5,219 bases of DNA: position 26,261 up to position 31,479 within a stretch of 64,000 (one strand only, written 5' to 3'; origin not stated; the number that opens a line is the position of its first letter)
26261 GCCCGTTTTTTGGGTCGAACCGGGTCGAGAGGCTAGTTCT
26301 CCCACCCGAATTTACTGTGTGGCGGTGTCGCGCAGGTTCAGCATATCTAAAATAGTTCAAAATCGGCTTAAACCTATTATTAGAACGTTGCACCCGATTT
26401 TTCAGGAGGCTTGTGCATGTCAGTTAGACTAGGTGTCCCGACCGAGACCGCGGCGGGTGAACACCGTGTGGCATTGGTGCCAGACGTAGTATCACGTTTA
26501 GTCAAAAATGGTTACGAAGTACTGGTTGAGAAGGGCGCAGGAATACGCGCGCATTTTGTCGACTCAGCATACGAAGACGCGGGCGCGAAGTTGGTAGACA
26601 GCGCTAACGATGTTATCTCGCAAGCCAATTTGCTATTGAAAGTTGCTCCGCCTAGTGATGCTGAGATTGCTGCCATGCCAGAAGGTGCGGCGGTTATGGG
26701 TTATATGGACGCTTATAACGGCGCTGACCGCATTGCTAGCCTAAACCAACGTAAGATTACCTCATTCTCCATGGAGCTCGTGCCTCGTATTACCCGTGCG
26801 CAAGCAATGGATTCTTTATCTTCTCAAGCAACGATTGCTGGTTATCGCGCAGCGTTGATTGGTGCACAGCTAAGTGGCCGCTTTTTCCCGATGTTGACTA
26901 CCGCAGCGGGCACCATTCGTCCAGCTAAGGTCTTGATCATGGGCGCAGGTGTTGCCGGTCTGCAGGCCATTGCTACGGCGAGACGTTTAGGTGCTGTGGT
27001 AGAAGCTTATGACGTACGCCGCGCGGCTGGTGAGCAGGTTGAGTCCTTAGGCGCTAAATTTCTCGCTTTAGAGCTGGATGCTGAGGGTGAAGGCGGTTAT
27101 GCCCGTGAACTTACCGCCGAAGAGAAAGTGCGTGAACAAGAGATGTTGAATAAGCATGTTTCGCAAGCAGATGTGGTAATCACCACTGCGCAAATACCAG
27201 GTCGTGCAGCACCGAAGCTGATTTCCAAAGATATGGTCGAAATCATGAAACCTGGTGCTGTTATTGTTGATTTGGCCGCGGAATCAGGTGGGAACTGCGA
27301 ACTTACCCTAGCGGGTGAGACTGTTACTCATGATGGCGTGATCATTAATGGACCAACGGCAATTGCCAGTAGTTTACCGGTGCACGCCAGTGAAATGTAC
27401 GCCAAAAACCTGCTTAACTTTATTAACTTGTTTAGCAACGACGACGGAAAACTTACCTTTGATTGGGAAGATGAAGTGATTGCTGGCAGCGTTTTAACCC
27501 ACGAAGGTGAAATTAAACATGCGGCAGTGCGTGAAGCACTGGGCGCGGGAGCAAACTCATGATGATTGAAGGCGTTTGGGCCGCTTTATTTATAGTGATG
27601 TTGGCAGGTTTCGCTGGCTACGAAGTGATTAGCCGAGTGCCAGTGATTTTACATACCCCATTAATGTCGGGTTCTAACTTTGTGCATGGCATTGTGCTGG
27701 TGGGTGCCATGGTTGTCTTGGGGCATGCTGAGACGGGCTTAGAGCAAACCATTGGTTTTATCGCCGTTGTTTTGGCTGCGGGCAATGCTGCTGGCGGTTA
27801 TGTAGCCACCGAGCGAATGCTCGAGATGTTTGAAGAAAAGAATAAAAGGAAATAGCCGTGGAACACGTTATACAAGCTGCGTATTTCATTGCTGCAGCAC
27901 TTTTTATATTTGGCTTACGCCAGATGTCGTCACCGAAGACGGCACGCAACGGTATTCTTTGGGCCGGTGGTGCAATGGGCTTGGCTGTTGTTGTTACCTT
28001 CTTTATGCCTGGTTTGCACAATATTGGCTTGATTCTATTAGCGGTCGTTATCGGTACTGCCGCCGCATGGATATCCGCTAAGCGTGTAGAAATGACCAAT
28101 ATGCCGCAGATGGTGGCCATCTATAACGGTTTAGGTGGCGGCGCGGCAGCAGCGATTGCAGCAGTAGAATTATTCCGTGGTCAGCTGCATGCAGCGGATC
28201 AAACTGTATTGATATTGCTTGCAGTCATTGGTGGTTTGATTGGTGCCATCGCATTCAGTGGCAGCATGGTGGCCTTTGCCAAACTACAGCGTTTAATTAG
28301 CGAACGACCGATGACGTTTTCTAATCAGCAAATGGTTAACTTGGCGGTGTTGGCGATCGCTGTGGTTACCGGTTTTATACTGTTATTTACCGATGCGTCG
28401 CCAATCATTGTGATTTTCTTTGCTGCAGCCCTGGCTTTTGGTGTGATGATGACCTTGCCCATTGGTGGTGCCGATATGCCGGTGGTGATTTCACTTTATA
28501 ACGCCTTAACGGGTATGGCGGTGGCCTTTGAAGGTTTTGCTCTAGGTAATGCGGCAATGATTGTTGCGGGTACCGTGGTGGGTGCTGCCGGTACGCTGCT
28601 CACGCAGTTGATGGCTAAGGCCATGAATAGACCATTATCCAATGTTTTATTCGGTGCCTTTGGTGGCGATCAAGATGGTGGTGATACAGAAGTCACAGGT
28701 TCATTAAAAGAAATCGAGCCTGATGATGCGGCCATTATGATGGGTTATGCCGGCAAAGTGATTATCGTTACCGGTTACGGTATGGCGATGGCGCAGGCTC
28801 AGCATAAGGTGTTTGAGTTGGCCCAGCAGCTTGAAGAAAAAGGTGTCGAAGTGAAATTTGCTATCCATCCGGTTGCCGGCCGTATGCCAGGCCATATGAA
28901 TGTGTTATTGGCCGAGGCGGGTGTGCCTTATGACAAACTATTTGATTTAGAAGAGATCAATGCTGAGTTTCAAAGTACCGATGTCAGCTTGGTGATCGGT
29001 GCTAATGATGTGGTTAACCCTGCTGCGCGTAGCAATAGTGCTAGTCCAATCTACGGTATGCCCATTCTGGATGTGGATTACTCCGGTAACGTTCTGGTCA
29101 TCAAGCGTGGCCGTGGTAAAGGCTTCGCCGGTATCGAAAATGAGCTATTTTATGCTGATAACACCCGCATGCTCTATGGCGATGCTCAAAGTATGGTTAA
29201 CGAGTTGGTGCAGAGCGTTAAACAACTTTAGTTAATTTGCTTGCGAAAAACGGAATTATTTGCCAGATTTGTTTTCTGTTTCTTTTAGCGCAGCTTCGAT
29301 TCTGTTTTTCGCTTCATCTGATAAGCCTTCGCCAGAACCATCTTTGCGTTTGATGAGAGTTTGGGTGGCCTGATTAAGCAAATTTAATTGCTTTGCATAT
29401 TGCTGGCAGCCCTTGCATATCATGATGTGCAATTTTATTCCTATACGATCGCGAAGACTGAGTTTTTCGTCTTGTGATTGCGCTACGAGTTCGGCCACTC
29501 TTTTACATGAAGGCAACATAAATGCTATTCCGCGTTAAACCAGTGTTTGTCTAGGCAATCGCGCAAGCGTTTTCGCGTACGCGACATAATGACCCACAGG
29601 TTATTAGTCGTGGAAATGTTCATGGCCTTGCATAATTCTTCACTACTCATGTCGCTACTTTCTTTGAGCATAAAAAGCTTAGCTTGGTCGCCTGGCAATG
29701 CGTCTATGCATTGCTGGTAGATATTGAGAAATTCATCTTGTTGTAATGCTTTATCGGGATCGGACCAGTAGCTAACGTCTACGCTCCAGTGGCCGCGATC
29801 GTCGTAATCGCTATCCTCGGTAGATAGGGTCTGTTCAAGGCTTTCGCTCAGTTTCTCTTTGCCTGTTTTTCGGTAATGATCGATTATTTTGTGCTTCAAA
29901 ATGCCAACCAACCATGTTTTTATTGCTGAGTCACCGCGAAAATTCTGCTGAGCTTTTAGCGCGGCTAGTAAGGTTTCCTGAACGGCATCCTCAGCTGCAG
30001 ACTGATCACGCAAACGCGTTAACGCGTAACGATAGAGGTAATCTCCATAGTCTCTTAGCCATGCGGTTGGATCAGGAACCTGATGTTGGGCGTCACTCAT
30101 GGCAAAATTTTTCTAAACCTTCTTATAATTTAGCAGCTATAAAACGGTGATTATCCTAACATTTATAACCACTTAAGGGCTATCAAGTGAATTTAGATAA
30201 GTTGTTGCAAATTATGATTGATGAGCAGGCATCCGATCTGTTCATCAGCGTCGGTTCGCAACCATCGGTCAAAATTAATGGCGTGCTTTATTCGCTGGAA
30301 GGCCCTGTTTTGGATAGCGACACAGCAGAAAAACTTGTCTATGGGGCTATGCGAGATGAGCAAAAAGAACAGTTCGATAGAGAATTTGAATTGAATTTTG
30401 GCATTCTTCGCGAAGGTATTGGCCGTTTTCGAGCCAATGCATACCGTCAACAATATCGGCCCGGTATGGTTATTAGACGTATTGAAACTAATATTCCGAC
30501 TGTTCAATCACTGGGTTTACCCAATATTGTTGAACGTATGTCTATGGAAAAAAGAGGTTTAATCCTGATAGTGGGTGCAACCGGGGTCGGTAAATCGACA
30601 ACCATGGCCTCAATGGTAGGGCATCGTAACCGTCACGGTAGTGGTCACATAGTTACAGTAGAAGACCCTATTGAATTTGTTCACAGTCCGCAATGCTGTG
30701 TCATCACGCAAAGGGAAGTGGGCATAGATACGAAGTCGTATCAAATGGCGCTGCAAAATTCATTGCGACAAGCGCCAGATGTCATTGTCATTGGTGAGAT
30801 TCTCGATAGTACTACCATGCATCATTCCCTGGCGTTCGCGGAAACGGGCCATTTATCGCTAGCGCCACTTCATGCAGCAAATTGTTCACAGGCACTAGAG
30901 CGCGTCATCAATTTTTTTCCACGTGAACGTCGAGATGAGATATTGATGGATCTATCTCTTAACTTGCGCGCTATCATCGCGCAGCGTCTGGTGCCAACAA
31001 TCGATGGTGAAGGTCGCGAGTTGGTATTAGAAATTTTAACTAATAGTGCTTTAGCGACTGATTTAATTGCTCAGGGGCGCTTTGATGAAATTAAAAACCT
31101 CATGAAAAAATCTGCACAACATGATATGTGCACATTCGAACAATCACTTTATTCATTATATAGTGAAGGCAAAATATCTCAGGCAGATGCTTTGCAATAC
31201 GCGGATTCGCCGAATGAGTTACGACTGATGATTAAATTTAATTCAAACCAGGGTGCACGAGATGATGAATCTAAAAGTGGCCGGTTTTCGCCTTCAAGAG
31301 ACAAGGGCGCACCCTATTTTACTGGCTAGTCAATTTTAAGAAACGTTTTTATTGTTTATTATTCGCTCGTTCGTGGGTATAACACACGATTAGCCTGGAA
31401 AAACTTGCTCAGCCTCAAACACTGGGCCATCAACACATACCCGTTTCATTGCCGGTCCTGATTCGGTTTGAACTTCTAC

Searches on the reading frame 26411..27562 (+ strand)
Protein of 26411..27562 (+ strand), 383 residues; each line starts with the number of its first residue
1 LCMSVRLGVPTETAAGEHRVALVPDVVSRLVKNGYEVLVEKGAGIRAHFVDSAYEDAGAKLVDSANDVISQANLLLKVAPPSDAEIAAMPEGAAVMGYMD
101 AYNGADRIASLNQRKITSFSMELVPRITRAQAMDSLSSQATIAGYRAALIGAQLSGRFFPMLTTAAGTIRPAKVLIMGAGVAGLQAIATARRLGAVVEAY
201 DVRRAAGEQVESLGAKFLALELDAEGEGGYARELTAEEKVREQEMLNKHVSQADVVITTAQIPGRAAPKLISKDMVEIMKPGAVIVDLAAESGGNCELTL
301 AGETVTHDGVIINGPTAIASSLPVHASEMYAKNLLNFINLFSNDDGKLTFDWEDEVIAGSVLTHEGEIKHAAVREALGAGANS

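Call 47: search_protein_families(library=pfam, proteins=[window:26411-27562:+], max_evalue=0.00001)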
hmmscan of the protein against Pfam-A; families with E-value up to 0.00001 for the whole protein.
window:26411-27562:+ (383 aa): 3 families
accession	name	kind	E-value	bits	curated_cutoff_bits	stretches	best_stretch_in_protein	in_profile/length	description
PF01262.27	AlaDh_PNT_C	-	3.2e-67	226.5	23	1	147-370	1-213/214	Alanine dehydrogenase/PNT, C-terminal domain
PF05222.21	AlaDh_PNT_N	-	9.5e-44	149.4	30.4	1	8-143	1-136/136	Alanine dehydrogenase/PNT, N-terminal domain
PF02826.25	2-Hacid_dh_C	-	1.3e-06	28.4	25.1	0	236-289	75-127/178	D-isomer specific 2-hydroxyacid dehydrogenase, NAD binding domain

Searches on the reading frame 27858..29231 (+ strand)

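Call 47: search_protein_families(library=pfam, proteins=[window:27858-29231:+], max_evalue=0.00001)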
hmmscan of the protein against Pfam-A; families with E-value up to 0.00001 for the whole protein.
window:27858-29231:+ (457 aa): 1 family
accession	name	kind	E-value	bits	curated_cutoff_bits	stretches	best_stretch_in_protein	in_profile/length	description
PF02233.22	PNTB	-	1.1e-177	592.1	31.7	1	6-452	2-455/456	NAD(P) transhydrogenase beta subunit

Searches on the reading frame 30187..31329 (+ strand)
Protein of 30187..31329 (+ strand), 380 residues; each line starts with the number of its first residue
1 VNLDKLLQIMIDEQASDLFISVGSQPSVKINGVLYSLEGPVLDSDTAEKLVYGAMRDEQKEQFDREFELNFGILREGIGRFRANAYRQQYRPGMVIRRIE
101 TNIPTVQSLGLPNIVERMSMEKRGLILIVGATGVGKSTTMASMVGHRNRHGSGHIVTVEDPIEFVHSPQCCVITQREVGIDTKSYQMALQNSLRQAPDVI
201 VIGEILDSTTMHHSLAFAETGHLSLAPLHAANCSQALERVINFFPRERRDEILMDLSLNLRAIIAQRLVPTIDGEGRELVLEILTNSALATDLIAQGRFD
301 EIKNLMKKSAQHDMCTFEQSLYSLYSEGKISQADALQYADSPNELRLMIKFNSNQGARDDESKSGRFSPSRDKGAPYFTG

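Call 47: search_protein_families(library=pfam, proteins=[window:30187-31329:+], max_evalue=0.00001)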
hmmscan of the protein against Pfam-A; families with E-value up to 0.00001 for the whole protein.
window:30187-31329:+ (380 aa): 1 family
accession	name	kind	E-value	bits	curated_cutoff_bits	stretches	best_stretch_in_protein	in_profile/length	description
PF00437.27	T2SSE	-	8.8e-33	113.9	24.9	1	4-287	13-288/370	Type II/IV secretion system protein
